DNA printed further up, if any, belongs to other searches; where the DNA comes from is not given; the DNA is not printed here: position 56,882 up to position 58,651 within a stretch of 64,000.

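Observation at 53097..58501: Candidate 2-oxoglutarate decarboxylase / SSADH TCA-cycle bypass operon with a Cat-family CoA-transferase and a CoxG-like protein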

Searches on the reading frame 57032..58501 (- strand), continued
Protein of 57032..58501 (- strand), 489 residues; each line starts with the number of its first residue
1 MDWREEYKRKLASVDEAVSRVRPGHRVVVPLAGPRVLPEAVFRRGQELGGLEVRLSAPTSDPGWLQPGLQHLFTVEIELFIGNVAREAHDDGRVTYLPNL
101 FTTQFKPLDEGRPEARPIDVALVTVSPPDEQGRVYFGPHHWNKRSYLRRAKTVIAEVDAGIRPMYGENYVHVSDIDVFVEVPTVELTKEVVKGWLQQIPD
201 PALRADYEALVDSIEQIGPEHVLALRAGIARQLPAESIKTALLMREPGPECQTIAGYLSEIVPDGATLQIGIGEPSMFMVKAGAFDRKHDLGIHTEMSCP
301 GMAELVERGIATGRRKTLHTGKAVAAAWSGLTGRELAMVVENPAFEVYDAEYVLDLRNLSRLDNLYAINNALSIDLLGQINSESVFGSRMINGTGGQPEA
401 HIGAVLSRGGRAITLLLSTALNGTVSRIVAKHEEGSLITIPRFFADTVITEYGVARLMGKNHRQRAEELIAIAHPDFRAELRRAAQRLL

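Call 65: search_solved_structures(query=window:57032-58501:-, max_evalue=1e-49, show_alignments=4)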
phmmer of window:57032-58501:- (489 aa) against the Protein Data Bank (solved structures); distinct sequences matched with E-value up to 1e-49: 5.
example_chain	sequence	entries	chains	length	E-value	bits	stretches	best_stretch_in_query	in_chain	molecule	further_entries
3eh7_A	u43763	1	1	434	5e-70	239.9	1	252-484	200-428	4-hydroxybutyrate CoA-transferase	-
3d3u_A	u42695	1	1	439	2.3e-61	211.4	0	258-486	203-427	4-hydroxybutyrate CoA-transferase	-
9vag_F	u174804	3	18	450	9.2e-58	199.5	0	252-485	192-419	4-hydroxybutyrate coenzyme A transferase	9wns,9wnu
3gk7_A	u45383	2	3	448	7.7e-50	173.4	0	254-484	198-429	4-Hydroxybutyrate CoA-transferase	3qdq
4n8h_A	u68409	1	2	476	9e-50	173.1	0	244-488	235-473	4-hydroxybutyrate coenzyme A transferase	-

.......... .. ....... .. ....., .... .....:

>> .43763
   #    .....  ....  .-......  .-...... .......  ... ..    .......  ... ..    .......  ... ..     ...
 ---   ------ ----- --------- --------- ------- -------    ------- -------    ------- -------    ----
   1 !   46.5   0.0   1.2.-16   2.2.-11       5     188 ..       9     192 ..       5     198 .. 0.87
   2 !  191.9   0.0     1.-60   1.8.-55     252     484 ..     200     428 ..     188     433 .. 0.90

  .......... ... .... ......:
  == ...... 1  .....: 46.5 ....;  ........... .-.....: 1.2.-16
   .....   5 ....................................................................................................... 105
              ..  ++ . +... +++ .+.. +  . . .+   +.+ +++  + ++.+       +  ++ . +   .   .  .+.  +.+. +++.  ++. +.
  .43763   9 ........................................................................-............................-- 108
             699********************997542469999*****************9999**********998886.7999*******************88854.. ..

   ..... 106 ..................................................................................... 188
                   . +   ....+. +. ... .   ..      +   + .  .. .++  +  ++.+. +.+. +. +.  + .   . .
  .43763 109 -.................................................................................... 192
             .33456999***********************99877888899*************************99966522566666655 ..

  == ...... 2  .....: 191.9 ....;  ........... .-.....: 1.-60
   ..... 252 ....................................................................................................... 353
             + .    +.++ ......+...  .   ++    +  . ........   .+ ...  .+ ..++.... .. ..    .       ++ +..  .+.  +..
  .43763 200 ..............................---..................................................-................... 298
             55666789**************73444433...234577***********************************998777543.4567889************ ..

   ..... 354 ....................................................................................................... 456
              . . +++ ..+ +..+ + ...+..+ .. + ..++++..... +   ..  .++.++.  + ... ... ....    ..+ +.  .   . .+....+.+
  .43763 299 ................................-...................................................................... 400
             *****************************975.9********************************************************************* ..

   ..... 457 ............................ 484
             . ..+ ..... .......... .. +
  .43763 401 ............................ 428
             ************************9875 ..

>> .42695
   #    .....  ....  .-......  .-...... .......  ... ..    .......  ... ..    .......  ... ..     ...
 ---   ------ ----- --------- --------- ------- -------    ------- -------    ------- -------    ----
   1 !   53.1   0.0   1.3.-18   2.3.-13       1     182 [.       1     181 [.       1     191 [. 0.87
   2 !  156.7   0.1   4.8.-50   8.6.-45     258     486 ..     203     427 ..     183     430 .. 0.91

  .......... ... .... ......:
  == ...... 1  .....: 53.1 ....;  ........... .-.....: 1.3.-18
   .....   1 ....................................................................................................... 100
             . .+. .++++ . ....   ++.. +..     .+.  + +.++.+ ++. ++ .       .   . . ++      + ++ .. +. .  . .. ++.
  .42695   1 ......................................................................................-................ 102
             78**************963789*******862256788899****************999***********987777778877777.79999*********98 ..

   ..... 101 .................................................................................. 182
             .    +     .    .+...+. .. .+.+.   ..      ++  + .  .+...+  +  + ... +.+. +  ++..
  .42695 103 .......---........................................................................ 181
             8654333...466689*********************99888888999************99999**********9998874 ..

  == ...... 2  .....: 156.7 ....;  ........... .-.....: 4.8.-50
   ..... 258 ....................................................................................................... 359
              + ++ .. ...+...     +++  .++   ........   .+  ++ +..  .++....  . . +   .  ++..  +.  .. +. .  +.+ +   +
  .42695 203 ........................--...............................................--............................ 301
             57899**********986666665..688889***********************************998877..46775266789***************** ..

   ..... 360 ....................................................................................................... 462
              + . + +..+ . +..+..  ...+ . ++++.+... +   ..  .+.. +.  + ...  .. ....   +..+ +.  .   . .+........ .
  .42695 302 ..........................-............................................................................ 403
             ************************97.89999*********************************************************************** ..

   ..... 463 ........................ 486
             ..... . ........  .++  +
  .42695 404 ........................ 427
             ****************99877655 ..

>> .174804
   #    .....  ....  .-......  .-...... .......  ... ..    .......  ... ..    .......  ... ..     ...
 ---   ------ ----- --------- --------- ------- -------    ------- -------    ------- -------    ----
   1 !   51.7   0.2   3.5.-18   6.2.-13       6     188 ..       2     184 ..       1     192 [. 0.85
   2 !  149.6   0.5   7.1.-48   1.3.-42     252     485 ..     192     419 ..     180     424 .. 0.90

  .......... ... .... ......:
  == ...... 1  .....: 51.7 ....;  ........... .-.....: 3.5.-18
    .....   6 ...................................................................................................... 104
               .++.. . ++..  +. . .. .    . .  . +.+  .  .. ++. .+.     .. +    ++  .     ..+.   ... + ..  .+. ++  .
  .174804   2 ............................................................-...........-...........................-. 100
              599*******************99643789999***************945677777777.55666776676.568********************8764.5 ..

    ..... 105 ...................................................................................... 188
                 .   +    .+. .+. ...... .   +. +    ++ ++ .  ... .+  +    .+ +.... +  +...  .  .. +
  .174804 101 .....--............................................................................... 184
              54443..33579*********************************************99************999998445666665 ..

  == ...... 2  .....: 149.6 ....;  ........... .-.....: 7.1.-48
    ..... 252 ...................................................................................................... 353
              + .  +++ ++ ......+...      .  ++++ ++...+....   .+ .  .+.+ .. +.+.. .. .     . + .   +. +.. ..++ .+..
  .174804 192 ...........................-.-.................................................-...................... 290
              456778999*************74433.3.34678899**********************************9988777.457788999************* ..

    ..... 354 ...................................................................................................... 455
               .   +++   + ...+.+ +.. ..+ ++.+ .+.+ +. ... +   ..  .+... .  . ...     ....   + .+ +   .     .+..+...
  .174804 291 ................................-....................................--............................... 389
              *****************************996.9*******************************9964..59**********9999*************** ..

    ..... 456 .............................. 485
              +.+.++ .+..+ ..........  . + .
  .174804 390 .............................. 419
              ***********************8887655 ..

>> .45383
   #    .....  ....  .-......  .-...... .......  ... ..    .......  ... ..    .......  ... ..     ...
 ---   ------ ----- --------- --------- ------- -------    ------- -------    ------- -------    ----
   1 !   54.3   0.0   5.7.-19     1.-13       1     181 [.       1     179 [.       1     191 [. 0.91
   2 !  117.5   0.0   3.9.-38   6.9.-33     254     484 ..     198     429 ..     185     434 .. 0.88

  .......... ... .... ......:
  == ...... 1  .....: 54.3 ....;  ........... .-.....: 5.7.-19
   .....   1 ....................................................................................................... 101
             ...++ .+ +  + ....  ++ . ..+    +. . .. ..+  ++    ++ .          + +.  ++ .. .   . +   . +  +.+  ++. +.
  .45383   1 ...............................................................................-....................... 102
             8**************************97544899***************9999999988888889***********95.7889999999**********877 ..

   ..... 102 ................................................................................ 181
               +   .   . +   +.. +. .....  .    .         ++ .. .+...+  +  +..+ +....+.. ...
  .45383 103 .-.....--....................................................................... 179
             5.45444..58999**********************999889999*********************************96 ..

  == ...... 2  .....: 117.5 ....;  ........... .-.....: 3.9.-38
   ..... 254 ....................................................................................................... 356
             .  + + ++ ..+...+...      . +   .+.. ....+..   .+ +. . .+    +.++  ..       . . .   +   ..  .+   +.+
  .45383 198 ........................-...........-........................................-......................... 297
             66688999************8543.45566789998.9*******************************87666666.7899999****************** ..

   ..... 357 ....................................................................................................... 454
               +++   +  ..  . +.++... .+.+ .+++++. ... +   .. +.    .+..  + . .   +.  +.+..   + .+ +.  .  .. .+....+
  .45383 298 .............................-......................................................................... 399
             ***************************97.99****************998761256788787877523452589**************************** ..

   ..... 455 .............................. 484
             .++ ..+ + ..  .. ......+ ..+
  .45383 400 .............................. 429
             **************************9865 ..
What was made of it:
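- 57032..58501 (-): CoA-transferase of the 4-hydroxybutyrate CoA-transferase (AbfT/Cat2) branch (489 aa). It is a neighbour, not a conserved part of the module. E296 aligns with residue E238 of the 3gk7 chain (call 65).
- On 4-hydroxybutyrate / butyryl-CoA:acetate CoA-transferase (neighbouring gene): Only the family fold and the catalytic Glu are conserved (call 65).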
